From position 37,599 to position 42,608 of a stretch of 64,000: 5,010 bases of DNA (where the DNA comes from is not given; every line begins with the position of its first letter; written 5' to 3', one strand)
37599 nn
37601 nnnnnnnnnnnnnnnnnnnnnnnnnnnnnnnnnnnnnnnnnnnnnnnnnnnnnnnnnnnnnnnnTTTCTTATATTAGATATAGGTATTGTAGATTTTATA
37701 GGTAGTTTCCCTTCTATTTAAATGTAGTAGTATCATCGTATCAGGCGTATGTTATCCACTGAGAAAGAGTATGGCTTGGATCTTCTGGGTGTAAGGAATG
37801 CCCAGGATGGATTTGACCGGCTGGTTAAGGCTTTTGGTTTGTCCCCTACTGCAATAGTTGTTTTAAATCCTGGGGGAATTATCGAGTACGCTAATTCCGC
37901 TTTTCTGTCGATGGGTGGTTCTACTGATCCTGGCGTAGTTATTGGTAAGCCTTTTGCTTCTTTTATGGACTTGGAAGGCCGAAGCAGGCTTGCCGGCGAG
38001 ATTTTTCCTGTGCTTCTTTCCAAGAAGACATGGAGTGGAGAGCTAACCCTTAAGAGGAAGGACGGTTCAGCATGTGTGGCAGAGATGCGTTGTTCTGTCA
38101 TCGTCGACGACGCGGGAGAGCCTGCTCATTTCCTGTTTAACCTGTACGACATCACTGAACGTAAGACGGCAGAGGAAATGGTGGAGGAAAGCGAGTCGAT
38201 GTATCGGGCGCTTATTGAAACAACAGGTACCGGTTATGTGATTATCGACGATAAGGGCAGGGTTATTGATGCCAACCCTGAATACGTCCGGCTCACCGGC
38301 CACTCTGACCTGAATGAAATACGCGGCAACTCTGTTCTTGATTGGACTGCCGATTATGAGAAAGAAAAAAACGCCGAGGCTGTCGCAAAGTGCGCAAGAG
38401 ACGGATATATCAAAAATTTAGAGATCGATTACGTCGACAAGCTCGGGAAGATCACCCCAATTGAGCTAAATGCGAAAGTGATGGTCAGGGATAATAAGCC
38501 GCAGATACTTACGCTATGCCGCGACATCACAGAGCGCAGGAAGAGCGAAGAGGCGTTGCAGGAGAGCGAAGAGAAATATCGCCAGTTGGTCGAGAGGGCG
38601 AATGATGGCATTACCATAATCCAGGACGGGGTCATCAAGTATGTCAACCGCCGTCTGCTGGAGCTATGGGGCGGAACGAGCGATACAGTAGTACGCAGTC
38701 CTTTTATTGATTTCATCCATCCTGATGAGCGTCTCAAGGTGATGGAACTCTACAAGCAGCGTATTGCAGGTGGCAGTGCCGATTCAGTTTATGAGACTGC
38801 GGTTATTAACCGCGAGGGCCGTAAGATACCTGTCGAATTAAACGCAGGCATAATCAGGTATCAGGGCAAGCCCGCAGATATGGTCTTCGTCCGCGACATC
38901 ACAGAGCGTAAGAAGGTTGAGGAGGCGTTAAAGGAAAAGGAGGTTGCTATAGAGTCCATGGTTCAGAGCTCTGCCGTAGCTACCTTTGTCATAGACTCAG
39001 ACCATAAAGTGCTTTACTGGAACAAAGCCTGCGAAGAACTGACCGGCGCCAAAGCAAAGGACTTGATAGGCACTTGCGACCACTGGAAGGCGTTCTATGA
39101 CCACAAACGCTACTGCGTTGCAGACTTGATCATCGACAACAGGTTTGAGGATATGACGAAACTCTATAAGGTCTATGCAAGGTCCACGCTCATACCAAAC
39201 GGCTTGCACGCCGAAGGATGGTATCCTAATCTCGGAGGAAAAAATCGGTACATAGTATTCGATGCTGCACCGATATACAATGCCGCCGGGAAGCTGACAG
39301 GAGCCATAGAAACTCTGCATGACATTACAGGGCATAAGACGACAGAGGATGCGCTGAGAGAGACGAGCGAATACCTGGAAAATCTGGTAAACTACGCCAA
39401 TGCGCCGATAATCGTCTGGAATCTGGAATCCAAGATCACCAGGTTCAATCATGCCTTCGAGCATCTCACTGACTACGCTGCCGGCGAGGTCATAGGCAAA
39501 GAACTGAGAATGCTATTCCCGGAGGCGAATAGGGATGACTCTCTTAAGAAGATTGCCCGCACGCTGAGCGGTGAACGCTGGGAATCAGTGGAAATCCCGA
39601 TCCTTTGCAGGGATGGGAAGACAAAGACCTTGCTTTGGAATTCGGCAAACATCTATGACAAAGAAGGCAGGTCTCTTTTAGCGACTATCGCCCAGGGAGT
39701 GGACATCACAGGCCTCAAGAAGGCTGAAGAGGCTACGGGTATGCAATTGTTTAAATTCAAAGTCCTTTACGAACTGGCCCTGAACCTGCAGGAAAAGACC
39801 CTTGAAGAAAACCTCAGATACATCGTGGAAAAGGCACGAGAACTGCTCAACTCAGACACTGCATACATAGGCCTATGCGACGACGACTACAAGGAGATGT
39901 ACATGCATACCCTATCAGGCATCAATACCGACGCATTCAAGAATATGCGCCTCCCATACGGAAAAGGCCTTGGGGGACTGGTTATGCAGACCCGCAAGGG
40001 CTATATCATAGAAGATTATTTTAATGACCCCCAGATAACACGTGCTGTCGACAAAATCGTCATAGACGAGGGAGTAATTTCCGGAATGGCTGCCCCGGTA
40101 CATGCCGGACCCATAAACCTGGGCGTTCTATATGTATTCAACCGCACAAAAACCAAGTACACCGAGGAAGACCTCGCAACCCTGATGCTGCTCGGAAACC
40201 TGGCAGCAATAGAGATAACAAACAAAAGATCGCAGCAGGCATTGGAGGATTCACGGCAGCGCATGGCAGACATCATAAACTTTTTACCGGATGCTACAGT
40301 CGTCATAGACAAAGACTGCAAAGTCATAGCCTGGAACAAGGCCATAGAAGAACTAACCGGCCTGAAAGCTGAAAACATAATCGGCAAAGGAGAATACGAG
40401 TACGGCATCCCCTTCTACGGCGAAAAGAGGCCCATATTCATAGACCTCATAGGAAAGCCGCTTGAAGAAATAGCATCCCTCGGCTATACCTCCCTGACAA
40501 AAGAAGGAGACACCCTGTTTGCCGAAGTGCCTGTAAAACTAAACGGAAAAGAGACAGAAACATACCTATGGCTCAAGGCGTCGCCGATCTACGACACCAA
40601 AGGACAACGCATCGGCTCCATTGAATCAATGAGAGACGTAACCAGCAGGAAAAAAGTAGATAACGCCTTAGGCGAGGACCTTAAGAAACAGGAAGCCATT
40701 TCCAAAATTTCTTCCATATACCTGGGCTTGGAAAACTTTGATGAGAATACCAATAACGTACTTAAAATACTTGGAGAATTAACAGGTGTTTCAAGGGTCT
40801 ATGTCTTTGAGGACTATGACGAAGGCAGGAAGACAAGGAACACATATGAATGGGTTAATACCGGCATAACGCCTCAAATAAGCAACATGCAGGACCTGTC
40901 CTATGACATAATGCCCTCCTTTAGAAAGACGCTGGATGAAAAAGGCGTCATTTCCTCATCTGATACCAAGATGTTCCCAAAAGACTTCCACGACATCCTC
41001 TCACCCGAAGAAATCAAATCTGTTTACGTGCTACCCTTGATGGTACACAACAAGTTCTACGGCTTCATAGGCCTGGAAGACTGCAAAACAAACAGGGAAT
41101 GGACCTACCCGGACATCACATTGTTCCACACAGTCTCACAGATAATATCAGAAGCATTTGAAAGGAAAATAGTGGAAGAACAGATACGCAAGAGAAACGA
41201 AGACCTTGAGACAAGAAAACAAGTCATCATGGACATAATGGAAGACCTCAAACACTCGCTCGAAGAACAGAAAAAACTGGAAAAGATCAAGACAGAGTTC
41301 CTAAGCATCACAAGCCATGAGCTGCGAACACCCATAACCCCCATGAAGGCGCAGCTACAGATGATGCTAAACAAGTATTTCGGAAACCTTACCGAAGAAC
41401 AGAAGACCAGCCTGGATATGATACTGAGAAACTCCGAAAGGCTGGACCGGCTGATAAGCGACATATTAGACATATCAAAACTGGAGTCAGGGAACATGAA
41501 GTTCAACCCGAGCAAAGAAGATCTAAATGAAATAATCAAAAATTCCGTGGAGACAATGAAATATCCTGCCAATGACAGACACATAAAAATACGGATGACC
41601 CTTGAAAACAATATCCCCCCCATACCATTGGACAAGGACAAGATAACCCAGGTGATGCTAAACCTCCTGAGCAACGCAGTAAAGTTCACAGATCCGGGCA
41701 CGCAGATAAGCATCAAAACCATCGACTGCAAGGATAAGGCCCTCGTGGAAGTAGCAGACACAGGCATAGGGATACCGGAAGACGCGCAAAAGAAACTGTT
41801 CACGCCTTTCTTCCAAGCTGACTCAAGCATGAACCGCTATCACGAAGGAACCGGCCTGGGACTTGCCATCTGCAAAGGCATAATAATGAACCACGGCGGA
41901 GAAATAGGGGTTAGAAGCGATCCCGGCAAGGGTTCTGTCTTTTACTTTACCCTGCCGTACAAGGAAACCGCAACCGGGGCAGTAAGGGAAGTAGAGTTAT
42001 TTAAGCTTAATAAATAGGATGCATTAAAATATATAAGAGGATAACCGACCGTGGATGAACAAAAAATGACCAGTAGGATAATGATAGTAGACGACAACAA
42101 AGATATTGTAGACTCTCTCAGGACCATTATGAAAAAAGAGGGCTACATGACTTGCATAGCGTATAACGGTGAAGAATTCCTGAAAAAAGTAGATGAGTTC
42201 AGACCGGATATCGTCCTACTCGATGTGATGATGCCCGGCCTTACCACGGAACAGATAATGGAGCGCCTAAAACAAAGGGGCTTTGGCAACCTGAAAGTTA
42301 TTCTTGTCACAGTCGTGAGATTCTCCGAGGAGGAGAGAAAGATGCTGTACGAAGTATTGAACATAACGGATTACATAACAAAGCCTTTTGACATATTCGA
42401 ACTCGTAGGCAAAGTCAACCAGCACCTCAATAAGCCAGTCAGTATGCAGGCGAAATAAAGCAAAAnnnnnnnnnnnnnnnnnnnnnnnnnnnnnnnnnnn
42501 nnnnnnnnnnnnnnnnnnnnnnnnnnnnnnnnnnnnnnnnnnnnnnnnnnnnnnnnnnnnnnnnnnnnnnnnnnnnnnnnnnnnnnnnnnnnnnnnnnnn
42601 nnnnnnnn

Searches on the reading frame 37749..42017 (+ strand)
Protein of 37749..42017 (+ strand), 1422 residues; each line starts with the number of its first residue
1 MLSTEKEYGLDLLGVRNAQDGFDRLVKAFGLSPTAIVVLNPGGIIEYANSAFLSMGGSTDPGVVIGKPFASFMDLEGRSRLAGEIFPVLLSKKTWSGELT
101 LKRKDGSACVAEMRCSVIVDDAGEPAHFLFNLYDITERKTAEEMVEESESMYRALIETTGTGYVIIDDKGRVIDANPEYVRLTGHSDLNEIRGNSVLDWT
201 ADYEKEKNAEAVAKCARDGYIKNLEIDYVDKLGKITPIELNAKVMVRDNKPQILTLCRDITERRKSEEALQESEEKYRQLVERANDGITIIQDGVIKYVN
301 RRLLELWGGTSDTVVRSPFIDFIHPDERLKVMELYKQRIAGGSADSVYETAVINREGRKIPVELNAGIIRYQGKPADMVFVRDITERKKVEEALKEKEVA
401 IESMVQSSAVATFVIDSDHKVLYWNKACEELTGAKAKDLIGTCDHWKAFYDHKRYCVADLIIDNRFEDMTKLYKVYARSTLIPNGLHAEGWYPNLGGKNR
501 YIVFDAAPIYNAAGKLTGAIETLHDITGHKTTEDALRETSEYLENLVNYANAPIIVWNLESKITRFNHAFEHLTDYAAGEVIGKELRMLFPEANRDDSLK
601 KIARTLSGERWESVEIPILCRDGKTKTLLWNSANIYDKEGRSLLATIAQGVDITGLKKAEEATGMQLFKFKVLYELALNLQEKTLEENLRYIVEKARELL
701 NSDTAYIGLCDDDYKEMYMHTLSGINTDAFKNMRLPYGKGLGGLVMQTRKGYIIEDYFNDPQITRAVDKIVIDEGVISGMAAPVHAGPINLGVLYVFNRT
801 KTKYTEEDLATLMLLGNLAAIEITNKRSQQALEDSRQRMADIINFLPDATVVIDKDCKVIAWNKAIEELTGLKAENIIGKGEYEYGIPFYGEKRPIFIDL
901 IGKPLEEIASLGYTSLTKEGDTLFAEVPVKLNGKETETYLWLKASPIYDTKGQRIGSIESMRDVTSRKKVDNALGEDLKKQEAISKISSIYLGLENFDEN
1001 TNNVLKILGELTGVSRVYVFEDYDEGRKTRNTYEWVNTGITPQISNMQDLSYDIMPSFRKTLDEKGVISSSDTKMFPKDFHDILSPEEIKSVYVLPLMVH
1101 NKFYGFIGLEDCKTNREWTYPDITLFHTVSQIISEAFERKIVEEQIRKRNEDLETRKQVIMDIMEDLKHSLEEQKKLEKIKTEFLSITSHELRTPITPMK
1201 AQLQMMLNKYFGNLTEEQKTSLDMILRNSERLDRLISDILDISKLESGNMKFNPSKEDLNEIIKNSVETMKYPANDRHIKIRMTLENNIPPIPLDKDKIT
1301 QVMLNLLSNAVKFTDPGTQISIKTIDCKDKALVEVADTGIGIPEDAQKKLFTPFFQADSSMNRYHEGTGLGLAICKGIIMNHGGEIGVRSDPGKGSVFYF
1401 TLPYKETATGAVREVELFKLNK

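Call 10: search_protein_families(library=pfam, proteins=[window:37749-42017:+])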
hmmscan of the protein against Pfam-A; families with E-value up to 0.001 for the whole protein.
window:37749-42017:+ (1422 aa): 13 families
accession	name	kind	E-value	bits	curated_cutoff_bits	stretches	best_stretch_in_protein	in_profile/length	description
PF00989.32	PAS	-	1.1e-63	212.7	22.6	6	542-646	2-109/113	PAS fold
PF13426.13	PAS_9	-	4.9e-60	200.7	27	6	33-137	1-103/103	PAS domain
PF08448.16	PAS_4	-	3.2e-55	185.5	23.1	4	32-139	4-109/110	PAS fold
PF13188.13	PAS_8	-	4.8e-41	137.8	21.8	4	151-201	2-51/65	PAS domain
PF02518.31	HATPase_c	-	1.1e-29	103.5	26.4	1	1295-1405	2-110/111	Histidine kinase-, DNA gyrase B-, and HSP90-like ATPase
PF08447.18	PAS_3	-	2.1e-27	95.7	25.6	2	297-379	2-86/89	PAS fold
PF01590.32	GAF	-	2.8e-21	76.9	22.4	2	685-823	2-133/133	GAF domain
PF00512.31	HisKA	-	1.2e-17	64.2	26.9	1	1181-1248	2-66/66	His Kinase A (phospho-acceptor) domain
PF13185.12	GAF_2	-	4e-17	63.1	28.6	1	683-822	2-134/136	GAF domain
PF24820.1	Diguanyl_cycl_sensor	-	6.6e-10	39.3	28.1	0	408-451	5-46/109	Diguanylate cyclase-like sensor domain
PF13596.12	PAS_10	-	8.8e-06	26.8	22.1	0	543-625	1-80/106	PAS domain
PF13492.12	GAF_3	-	1.1e-05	26.3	27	0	1002-1139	7-129/129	GAF domain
PF12860.13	PAS_7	-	1.8e-05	25.3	27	0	846-876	4-34/115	PAS fold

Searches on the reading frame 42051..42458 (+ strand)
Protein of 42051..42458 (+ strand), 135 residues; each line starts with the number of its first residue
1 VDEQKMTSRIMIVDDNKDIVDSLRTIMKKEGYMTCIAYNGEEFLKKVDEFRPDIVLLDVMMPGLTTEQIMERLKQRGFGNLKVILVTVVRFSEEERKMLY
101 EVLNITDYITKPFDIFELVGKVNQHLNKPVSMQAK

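Call 39: search_protein_families(library=pfam, proteins=[window:42051-42458:+], max_evalue=0.01)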
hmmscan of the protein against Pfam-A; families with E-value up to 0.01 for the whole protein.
window:42051-42458:+ (135 aa): 3 families
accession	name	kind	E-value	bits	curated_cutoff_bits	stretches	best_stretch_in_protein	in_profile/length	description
PF00072.30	Response_reg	-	3.1e-22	79.3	30.2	1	10-122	1-110/111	Response regulator receiver domain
PF01729.25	QRPTase_C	-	0.0019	18.4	23.1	1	9-77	59-125/169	Quinolinate phosphoribosyl transferase, C-terminal domain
PF23198.2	PDE8A_N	-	0.0048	17.2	29.6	1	7-104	9-108/147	PDE8A-like, N-terminal domain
